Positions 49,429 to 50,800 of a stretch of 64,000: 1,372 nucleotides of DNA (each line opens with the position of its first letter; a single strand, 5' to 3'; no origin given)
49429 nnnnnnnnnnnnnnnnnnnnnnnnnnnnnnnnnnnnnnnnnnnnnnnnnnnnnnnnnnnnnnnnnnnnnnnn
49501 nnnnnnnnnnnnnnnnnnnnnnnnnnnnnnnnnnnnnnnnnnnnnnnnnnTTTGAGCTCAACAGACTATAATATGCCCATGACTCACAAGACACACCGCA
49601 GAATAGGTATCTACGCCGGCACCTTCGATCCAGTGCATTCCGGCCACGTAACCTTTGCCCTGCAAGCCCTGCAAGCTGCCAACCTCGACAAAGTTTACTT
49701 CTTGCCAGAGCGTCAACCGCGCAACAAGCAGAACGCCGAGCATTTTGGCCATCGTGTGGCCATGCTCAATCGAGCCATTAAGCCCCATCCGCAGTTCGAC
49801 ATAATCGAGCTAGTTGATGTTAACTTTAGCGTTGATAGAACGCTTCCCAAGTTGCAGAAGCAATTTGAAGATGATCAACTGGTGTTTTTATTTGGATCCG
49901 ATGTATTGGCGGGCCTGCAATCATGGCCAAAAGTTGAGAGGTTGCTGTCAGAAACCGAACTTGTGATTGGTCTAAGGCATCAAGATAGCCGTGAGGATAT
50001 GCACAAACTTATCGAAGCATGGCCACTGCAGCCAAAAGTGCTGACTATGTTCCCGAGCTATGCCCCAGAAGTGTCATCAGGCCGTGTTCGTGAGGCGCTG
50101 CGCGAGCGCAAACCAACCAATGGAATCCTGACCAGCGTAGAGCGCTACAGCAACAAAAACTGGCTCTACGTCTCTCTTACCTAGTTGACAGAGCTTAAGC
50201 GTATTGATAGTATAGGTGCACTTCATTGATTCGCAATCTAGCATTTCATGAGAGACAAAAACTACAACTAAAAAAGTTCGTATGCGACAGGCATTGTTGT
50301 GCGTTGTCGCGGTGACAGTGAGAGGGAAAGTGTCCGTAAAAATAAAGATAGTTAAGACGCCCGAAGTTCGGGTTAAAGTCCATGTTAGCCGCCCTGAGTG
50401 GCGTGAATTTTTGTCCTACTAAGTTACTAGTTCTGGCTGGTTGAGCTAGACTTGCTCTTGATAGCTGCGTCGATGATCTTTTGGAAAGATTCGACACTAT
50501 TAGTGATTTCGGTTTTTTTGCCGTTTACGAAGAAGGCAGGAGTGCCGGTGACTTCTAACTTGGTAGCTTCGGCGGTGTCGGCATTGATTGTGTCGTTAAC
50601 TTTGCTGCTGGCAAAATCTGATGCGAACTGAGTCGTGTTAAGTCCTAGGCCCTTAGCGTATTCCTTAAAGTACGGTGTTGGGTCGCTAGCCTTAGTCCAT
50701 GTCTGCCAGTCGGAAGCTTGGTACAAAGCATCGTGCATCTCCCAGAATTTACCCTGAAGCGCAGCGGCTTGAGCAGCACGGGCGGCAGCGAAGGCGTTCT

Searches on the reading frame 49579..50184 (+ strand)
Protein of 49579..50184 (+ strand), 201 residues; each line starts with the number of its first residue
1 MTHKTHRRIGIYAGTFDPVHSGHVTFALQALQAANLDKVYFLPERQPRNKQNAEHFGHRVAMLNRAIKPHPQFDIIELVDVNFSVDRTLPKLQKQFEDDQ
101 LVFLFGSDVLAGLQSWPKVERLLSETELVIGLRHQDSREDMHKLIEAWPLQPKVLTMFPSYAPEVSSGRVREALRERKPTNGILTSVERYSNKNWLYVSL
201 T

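Call 7: search_protein_families(library=pfam, proteins=[window:49579-50184:+], max_evalue=0.1)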
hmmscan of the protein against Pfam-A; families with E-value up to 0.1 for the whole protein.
window:49579-50184:+ (201 aa): 1 family
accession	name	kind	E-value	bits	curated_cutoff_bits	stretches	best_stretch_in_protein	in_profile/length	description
PF01467.32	CTP_transf_like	-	1.8e-17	64.2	21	1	11-172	1-132/133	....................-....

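Call 8: search_protein_families(library=ncbifam, proteins=[window:49579-50184:+], max_evalue=0.1)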
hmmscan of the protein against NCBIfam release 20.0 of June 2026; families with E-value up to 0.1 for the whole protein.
window:49579-50184:+ (201 aa): 25 families
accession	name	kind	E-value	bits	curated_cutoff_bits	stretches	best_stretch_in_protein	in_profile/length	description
TIGR00482.1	TIGR00482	equivalog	7.5e-31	107.7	112.45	1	11-197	1-194/194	nicotinate (nicotinamide) nucleotide adenylyltransferase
NF005519.0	PRK07152.1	equivalog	1.1e-29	103.5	315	1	8-199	2-186/361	nicotinate-nucleotide adenylyltransferase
NF000840.1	PRK00071.1-3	equivalog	2.5e-28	98.9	150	1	4-198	3-199/201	nicotinate-nucleotide adenylyltransferase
NF000841.0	PRK00071.1-4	equivalog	2.8e-26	92.5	197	1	3-197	3-192/194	nicotinate-nucleotide adenylyltransferase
NF000839.0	PRK00071.1-1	equivalog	2.8e-23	83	187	1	8-154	7-163/219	nicotinate-nucleotide adenylyltransferase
NF000843.0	PRK00071.2-2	equivalog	2.9e-16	59.6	240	1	4-129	9-137/212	nicotinate-nucleotide adenylyltransferase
NF005410.0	PRK06973.1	equivalog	7.2e-15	54.9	214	1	4-133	19-156/243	nicotinate-nucleotide adenylyltransferase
NF000842.0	PRK00071.2-1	equivalog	1.2e-12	47.8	167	1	9-197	4-184/191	nicotinate-nucleotide adenylyltransferase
NF000846.0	PRK00071.2-5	equivalog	2.3e-10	40.3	329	1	4-128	16-143/210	nicotinate-nucleotide adenylyltransferase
NF000845.0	PRK00071.2-4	equivalog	7.8e-09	35.2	210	1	7-127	8-131/197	nicotinate-nucleotide adenylyltransferase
TIGR00125.1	cyt_tran_rel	domain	4.4e-07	30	27.7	1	9-65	1-58/65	adenylyltransferase/cytidyltransferase family protein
TIGR01510.1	coaD_prev_kdtB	equivalog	9.1e-07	29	103.3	1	10-76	2-65/155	pantetheine-phosphate adenylyltransferase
NF003786.0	PRK05379.1-2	equivalog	0.00016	21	397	1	8-96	15-105/354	bifunctional nicotinamide-nucleotide adenylyltransferase/Nudix hydroxylase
NF003788.0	PRK05379.1-5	equivalog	0.0021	17.4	354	1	11-72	9-70/351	bifunctional nicotinamide-nucleotide adenylyltransferase/Nudix hydroxylase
NF003791.0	PRK05379.2-3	equivalog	0.0034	16.6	409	1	7-81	5-81/340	bifunctional nicotinamide-nucleotide adenylyltransferase/Nudix hydroxylase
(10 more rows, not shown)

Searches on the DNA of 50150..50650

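Call 97: search_rna_families(source=window, start=50150, end=50650, threshold=evalue, max_evalue=1, show_alignments=1)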
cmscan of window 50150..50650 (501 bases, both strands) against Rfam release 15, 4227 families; matches with E-value up to 1: 0.
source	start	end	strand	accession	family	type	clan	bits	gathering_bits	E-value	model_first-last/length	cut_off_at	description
